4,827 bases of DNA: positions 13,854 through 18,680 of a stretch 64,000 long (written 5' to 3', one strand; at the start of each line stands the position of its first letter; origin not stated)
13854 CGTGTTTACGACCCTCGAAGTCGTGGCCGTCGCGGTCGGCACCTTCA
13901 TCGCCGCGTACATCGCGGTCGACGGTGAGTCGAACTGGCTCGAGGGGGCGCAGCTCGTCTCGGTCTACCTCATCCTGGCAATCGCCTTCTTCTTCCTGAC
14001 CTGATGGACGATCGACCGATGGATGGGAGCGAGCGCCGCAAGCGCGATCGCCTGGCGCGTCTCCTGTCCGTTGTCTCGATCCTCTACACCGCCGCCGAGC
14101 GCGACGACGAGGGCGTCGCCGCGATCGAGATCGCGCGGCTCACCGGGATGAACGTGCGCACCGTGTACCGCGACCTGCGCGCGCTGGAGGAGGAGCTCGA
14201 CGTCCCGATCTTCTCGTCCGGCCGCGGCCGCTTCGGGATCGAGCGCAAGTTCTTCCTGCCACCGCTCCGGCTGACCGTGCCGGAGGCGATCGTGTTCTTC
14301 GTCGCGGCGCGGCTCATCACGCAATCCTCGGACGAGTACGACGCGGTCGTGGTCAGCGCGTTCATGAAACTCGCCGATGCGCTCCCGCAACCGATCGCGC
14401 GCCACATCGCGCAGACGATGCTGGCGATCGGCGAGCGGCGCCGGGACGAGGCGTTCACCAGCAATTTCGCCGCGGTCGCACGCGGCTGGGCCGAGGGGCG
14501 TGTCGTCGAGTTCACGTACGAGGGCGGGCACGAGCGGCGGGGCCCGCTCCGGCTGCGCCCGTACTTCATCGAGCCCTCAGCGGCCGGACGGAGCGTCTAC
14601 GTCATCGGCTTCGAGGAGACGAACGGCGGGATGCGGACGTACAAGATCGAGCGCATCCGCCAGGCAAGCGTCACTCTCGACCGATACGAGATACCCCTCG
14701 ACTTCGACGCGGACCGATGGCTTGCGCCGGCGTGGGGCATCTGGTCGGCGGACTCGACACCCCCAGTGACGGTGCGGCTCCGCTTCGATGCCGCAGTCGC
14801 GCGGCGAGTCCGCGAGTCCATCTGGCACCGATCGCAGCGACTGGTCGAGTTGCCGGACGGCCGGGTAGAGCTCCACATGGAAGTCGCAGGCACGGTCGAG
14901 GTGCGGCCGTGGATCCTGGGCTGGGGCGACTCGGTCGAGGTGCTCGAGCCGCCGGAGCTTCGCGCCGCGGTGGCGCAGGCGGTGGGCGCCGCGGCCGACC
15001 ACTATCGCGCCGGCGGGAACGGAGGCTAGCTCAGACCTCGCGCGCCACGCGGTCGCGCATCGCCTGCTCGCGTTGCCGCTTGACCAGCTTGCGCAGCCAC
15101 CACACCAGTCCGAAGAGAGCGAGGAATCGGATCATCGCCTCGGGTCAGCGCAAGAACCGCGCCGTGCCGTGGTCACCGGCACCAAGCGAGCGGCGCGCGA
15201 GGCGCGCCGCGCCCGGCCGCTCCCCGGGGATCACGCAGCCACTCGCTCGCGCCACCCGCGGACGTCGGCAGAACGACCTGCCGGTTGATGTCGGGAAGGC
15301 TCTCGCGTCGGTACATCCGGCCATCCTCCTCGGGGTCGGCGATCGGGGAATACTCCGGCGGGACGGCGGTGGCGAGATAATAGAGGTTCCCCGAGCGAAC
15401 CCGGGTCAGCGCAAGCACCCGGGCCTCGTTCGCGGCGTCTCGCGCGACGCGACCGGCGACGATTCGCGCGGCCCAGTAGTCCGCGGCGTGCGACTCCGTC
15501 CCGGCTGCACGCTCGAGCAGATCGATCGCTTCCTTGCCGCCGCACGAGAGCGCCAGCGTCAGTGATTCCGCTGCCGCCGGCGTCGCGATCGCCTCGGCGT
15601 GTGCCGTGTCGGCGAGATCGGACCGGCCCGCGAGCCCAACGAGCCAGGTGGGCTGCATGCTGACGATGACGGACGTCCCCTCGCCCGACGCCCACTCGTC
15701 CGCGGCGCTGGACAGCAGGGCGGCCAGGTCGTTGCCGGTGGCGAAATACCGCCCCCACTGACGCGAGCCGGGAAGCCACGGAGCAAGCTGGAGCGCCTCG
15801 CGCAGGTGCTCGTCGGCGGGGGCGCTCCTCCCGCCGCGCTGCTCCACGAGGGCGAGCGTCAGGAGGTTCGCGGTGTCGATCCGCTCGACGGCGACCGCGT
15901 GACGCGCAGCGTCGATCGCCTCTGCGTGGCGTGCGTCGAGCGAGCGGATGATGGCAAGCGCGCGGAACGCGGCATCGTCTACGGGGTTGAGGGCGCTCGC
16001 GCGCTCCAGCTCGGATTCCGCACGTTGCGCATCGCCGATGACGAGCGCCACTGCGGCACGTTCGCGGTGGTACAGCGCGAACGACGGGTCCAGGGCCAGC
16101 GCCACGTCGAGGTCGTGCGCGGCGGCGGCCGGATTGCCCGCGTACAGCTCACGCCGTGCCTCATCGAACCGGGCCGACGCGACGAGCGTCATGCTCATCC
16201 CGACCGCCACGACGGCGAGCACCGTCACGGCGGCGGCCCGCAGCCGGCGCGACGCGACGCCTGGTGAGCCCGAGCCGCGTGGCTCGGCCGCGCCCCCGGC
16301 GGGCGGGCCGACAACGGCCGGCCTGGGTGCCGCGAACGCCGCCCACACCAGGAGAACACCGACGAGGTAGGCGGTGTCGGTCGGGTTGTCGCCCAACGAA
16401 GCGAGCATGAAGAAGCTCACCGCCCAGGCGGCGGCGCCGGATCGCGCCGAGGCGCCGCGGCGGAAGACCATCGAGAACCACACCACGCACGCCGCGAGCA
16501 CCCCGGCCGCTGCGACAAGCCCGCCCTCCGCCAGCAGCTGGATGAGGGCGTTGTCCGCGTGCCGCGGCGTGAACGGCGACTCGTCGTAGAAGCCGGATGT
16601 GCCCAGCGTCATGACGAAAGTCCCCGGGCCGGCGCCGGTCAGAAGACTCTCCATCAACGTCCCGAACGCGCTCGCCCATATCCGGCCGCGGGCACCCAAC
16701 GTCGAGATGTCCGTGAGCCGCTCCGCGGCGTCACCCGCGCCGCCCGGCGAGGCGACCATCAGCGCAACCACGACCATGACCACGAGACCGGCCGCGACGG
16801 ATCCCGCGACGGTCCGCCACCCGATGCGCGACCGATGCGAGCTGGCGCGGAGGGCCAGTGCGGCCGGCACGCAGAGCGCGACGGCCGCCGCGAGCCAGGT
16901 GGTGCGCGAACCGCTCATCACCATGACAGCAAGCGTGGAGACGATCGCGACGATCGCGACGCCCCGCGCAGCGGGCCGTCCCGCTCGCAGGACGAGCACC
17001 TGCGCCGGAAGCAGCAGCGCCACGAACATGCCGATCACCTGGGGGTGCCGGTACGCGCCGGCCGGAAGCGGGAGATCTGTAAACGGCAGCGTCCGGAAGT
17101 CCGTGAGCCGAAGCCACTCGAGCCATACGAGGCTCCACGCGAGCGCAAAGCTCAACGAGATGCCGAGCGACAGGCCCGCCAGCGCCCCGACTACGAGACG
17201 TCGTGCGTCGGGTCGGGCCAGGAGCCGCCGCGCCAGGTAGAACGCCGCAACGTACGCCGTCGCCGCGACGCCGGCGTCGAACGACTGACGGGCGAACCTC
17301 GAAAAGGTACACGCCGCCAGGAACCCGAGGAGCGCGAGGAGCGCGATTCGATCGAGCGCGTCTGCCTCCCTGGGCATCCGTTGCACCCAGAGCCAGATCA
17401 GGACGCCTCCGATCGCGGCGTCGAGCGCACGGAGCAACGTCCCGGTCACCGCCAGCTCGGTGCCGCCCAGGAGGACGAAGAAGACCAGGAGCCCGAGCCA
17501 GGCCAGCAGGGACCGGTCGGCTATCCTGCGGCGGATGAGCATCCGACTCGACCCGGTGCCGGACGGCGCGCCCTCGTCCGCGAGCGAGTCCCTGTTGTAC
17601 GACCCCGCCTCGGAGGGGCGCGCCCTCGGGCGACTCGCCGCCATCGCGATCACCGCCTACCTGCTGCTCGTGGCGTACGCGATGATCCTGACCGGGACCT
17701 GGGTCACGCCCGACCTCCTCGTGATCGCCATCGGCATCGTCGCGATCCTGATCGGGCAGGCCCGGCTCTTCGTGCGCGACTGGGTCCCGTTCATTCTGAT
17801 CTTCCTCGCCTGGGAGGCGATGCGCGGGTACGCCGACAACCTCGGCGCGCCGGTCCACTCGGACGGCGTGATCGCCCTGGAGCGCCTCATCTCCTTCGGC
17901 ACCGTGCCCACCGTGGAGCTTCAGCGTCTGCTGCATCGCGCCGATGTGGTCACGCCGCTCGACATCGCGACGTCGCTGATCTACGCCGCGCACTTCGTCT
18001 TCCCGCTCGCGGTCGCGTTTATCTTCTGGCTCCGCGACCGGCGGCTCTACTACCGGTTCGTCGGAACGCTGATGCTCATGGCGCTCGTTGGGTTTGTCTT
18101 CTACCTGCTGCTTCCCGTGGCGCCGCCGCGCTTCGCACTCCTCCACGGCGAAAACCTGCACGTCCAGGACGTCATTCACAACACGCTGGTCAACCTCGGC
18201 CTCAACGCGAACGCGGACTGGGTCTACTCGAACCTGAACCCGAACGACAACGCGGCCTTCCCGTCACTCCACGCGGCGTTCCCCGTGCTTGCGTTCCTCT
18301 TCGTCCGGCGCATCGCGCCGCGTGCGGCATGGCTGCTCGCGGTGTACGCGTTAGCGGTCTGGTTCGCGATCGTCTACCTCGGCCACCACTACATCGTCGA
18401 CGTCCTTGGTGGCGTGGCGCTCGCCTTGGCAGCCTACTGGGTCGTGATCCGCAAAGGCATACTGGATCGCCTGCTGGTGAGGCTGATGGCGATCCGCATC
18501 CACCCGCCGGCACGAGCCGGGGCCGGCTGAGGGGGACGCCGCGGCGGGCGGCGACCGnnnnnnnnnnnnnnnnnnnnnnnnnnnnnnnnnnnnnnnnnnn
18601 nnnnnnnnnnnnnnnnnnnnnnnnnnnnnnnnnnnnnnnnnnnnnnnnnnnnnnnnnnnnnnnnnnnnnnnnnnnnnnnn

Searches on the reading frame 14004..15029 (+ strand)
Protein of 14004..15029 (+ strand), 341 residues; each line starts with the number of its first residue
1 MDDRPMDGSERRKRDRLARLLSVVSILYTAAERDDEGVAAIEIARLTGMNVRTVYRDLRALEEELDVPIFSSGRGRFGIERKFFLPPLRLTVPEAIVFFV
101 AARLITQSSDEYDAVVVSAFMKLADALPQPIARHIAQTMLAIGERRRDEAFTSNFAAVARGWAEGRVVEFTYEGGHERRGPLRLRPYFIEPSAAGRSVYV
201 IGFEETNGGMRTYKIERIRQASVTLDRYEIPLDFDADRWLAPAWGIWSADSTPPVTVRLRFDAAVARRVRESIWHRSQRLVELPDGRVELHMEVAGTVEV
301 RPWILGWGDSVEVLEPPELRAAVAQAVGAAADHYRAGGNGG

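Call 3: search_protein_families(library=pfam, proteins=[window:14004-15029:+], max_evalue=0.01)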
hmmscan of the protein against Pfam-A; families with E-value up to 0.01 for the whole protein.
window:14004-15029:+ (341 aa): 4 families
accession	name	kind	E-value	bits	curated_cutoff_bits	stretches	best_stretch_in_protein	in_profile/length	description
PF25583.1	WCX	-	2.2e-21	76.4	23.9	1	253-331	1-76/76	WCX domain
PF13280.12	WYL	-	2.5e-09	37.4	21.8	1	154-222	2-69/70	WYL domain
PF08279.18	HTH_11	-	0.00013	22.3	25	1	38-74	16-51/55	HTH domain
PF19187.6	HTH_PafC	-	0.0013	19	32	0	87-124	76-114/115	PafC helix-turn-helix domain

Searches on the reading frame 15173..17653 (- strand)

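Call 3: search_protein_families(library=pfam, proteins=[window:15173-17653:-], max_evalue=0.01)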
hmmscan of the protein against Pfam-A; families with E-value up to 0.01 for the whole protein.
window:15173-17653:- (826 aa): 2 families
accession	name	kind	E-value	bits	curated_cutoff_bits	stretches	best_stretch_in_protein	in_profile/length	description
PF04932.20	Wzy_C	-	4.5e-13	49.7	31.7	1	236-385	2-148/149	O-Antigen ligase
PF13432.12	TPR_16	-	0.0054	17.6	32.7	1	496-552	1-56/65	Tetratricopeptide repeat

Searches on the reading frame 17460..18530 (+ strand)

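Call 3: search_protein_families(library=pfam, proteins=[window:17460-18530:+], max_evalue=0.01)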
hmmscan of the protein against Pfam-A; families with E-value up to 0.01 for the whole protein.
window:17460-18530:+ (356 aa): 3 families
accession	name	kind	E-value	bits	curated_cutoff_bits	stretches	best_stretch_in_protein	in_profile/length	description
PF14378.12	PAP2_3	-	2e-32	113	27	1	138-327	4-189/190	PAP2 superfamily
PF01569.27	PAP2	-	2e-10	40.9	27.2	1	261-331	45-123/130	PAP2 superfamily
PF14360.12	PAP2_C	-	0.00014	22.8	27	1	270-328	9-71/74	PAP2 superfamily C-terminal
